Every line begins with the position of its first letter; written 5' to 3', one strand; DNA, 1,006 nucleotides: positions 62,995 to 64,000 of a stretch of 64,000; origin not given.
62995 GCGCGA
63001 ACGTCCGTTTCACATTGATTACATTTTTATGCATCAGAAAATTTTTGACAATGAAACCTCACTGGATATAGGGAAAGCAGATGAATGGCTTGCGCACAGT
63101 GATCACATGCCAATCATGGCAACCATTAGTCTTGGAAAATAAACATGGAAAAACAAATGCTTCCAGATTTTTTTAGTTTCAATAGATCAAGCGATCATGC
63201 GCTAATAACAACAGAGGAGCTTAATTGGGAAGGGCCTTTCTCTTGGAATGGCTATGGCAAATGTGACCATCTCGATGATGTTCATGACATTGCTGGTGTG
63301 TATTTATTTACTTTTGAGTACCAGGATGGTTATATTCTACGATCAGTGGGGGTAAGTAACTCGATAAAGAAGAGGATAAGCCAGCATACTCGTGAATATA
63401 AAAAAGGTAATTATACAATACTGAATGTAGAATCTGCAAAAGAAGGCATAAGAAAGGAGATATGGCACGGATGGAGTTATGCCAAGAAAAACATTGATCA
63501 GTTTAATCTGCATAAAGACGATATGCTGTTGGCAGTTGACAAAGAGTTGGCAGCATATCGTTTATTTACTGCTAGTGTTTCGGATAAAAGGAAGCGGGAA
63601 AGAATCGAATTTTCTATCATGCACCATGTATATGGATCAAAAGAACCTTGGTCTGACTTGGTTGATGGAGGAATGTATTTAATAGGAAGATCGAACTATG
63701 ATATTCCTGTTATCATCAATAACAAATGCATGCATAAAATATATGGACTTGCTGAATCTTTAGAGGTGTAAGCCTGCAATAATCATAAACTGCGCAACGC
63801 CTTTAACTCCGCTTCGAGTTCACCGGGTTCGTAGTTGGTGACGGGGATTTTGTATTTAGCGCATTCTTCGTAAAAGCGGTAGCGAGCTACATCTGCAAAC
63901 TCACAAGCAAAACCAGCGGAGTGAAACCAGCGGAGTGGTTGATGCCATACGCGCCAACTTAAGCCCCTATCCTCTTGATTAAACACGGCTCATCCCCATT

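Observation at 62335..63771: AT-rich two-gene islet (EEP-family nuclease plus GIY-YIG-like protein) after rtcB, demarcated by a strong hairpin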

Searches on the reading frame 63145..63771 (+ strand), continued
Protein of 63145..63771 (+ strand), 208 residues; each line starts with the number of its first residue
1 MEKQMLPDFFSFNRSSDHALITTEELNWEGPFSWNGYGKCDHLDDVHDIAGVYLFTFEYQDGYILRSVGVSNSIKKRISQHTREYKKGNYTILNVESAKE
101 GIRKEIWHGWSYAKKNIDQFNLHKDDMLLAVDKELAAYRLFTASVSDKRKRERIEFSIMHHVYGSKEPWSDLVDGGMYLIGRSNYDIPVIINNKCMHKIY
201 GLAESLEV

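Call 65: search_protein_families(library=padloc, proteins=[L013:6737-7015:+, L032:5145-5972:+, P0085, L047:6606-7553:+], max_evalue=0.01)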
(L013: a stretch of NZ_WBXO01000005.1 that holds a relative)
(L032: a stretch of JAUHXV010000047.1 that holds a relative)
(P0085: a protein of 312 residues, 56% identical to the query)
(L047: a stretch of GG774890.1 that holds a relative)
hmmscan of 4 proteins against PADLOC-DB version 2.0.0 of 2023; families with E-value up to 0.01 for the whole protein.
L013:6737-7015:+ (93 aa): 1 family
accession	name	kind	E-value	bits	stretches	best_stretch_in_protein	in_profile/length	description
PDLC03676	HEase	-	0.0042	14.9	1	5-81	6-87/205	homing endonuclease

L032:5145-5972:+ (276 aa): 3 families
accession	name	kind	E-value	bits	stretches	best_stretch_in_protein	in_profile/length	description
PDLC03974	UzuA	-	9.1e-62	207.2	1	6-276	34-310/310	-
PDLC03973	UzuA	-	4.1e-52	175.4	1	10-276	3-278/278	-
PDLC03701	HEase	-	1.5e-06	26.2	1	184-275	3-92/271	homing endonuclease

P0085 (312 aa): 0 families

L047:6606-7553:+ (316 aa): 0 families

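Call 83: find_encoding_contigs(protein=P0084, flank=5000, max_places=6)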
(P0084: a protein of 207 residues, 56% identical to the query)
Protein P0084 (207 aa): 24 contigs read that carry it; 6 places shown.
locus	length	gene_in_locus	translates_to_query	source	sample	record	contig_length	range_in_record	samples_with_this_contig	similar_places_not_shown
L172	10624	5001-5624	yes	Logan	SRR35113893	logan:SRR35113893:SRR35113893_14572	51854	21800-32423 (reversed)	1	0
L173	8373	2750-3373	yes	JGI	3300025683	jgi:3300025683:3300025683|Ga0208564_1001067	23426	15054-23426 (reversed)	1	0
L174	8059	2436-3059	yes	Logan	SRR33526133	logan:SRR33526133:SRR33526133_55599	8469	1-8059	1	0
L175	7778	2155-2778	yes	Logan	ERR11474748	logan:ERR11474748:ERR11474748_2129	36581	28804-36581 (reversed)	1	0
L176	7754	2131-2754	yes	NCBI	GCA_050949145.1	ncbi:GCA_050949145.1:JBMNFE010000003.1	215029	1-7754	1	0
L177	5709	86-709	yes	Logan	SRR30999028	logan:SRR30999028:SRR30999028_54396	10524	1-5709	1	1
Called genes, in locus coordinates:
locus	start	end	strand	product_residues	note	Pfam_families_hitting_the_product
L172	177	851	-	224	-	PF00881:Nitroreductase (faint), PF14512:TM1586_NiRdase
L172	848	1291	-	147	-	PF12724:Flavodoxin_5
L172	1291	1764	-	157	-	PF01047:MarR, PF12802:MarR_2, PF13463:HTH_27, PF13601:HTH_34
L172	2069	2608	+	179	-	PF02834:LigT_PEase (faint), PF13563:2_5_RNA_ligase2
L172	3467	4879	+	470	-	PF00196:GerE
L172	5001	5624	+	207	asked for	-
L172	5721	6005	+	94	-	-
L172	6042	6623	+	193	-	PF12464:Mac, PF00132:Hexapep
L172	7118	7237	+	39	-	-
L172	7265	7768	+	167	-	PF13302:Acetyltransf_3 (weak), PF13673:Acetyltransf_10, PF00583:Acetyltransf_1, PF13508:Acetyltransf_7, PF08445:FR47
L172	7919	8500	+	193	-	PF03167:UDG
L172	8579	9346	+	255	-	PF02517:Rce1-like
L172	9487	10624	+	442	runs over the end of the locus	-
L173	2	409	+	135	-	?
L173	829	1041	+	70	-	-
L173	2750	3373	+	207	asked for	-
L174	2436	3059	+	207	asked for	-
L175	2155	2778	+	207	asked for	-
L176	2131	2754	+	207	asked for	-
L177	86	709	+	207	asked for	-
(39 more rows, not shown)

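Call 84: find_encoding_contigs(protein=P0101, flank=5000, max_places=6)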
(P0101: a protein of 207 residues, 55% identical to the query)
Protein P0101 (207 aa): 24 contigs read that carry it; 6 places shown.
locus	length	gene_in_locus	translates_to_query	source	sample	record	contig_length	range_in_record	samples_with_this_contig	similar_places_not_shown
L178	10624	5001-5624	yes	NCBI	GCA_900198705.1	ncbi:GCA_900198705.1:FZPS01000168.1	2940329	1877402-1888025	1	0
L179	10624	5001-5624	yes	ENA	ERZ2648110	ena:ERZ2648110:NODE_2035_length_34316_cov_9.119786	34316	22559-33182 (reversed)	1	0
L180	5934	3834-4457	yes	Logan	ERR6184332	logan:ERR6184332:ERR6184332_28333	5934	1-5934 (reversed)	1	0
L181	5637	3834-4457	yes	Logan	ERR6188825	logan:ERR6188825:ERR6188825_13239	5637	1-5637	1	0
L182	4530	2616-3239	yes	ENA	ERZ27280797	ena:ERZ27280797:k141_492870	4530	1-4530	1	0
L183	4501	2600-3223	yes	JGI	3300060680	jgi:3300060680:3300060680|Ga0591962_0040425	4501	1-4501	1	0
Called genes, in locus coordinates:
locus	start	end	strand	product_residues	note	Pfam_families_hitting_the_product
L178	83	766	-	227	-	PF01987:AIM24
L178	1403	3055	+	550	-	PF13177:DNA_pol3_delta2, PF00004:AAA, PF13401:AAA_22 (faint), PF22608:DNAX_ATPase_lid, PF12169:DNA_pol3_gamma3, PF20964:DnaX_C (weak)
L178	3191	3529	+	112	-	PF02575:YbaB_DNA_bd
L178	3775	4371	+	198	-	PF21176:RecR_HhH, PF02132:RecR_ZnF, PF13662:Toprim_4, PF01751:Toprim, PF21175:RecR_C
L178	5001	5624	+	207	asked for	-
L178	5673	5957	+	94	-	-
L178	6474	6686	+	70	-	-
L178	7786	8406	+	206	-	PF09335:VTT_dom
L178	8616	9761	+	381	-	PF00483:NTP_transferase, PF12804:NTP_transf_3 (weak), PF24894:Hexapep_GlmU, PF25084:LbH_EIF2B, PF25087:GMPPB_C (weak), PF00132:Hexapep (weak)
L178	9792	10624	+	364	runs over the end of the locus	PF00483:NTP_transferase (weak), PF24894:Hexapep_GlmU, PF25247:LbH_GLGC, PF25084:LbH_EIF2B (weak), PF25087:GMPPB_C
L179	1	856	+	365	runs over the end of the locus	PF01022:HTH_5, PF12840:HTH_20 (weak), PF13412:HTH_24 (weak)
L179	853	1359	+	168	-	-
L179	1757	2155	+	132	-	PF00005:ABC_tran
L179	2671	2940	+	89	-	PF13443:HTH_26 (weak), PF12844:HTH_19 (weak), PF01381:HTH_3, PF13560:HTH_31 (weak)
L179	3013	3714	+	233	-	-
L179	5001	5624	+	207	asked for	-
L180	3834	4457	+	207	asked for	-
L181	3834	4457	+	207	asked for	-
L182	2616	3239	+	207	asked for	-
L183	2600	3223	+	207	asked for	-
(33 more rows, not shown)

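Call 92: search_protein_families(library=pfam, proteins=[L178:6474-6686:+, L007:7392-7802:-, L007:6637-6909:-, L019:5147-5845:+], max_evalue=0.01)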
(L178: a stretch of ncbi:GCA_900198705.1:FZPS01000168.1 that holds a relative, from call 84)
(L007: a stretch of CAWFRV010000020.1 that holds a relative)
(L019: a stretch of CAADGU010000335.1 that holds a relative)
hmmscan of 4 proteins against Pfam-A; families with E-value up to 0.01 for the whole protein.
L178:6474-6686:+ (70 aa): 0 families

L007:7392-7802:- (136 aa): 0 families

L007:6637-6909:- (90 aa): 1 family
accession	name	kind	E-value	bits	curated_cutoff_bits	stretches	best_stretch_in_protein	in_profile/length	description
PF03683.19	UPF0175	-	9e-16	57.8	27.9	1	23-86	12-75/75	Uncharacterised protein family (UPF0175)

L019:5147-5845:+ (233 aa): 1 family
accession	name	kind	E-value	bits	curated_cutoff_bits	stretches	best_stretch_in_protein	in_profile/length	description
PF22507.2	DUF6994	-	1.2e-85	287.2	27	1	4-227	1-226/226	Family of unknown function (DUF6994)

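Call 110: search_protein_families(library=pfam, proteins=[L011:1024-1707:+, L011:3588-4289:+, L033:4482-5795:+, L033:7599-8342:+, L047:3534-5564:-, L047:7616-9088:-, L048:3469-5586:+, L057:5097-5969:-, L057:7496-8062:+, L058:4421-5116:+], max_evalue=0.001)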
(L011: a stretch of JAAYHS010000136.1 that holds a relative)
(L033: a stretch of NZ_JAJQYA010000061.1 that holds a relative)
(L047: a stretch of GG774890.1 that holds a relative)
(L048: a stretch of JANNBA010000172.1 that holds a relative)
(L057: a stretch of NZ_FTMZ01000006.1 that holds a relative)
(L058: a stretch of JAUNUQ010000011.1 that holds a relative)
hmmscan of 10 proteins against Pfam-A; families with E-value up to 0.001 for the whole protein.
L011:1024-1707:+ (228 aa): 0 families

L011:3588-4289:+ (234 aa): 1 family
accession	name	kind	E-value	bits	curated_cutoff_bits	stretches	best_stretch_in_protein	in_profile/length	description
PF04028.18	DUF374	-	1.4e-23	82.7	26.8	1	71-138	1-68/69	Domain of unknown function (DUF374)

L033:4482-5795:+ (438 aa): 1 family
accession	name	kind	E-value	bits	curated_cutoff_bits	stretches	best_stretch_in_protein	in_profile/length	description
PF06965.17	Na_H_antiport_1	-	1.8e-137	458.6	23.5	1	12-425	2-374/374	Na+/H+ antiporter 1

L033:7599-8342:+ (248 aa): 1 family
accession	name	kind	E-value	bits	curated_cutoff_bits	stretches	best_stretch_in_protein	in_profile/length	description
PF01965.30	DJ-1_PfpI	-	1.4e-09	38.4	26.6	1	54-217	3-158/165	DJ-1/PfpI family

L047:3534-5564:- (676 aa): 1 family
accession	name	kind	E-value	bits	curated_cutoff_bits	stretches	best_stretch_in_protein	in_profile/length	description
PF07715.20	Plug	-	5.1e-15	56.3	23.9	1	50-144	7-100/107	TonB-dependent Receptor Plug Domain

L047:7616-9088:- (490 aa): 1 family
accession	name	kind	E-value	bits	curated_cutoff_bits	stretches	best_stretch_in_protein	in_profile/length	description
PF02386.22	TrkH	-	9.2e-71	239.2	27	1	50-488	9-500/502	Cation transport protein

L048:3469-5586:+ (706 aa): 5 families
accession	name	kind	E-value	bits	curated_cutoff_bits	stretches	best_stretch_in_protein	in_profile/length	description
PF01138.27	RNase_PH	-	2.4e-57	193.4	25.5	2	326-457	1-130/130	3' exoribonuclease family, domain 1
PF03725.20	RNase_PH_C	-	3.8e-21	75.3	20.8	2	150-211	3-66/67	3' exoribonuclease family, domain 2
PF00013.35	KH_1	-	2.3e-12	46.9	21.5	1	560-617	5-65/66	KH domain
PF03726.19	PNPase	-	5.4e-11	43.2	24.6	1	244-323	2-81/81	Polyribonucleotide nucleotidyltransferase, RNA binding domain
PF00575.29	S1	-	1.4e-09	38.6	22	1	622-695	1-72/74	S1 RNA binding domain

L057:5097-5969:- (290 aa): 0 families

L057:7496-8062:+ (189 aa): 0 families

L058:4421-5116:+ (232 aa): 3 families
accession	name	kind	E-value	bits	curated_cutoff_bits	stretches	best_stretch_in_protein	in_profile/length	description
PF17201.10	Cache_3-Cache_2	-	1.8e-34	119.9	27.7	1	64-185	69-190/299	Cache 3/Cache 2 fusion domain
PF17202.10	sCache_3_3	-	2.4e-31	108.7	28.8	1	80-188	2-105/107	Single cache domain 3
PF17203.10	sCache_3_2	-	4.3e-10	40.3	28.4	1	99-187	54-135/140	Single cache domain 3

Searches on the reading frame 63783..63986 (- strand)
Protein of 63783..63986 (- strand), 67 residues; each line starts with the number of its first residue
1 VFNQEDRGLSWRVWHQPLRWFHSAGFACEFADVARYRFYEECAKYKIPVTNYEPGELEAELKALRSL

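Call 4: search_protein_families(library=pfam, proteins=[window:63783-63986:-], max_evalue=1)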
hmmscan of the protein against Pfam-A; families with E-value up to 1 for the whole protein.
window:63783-63986:- (67 aa): 2 families
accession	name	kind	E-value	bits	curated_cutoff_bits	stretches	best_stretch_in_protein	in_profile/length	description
PF03683.19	UPF0175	-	4.3e-06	26.8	27.9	1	23-62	35-74/75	Uncharacterised protein family (UPF0175)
PF14142.11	YrzO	-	0.22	11.9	27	1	18-35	5-22/46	YrzO-like protein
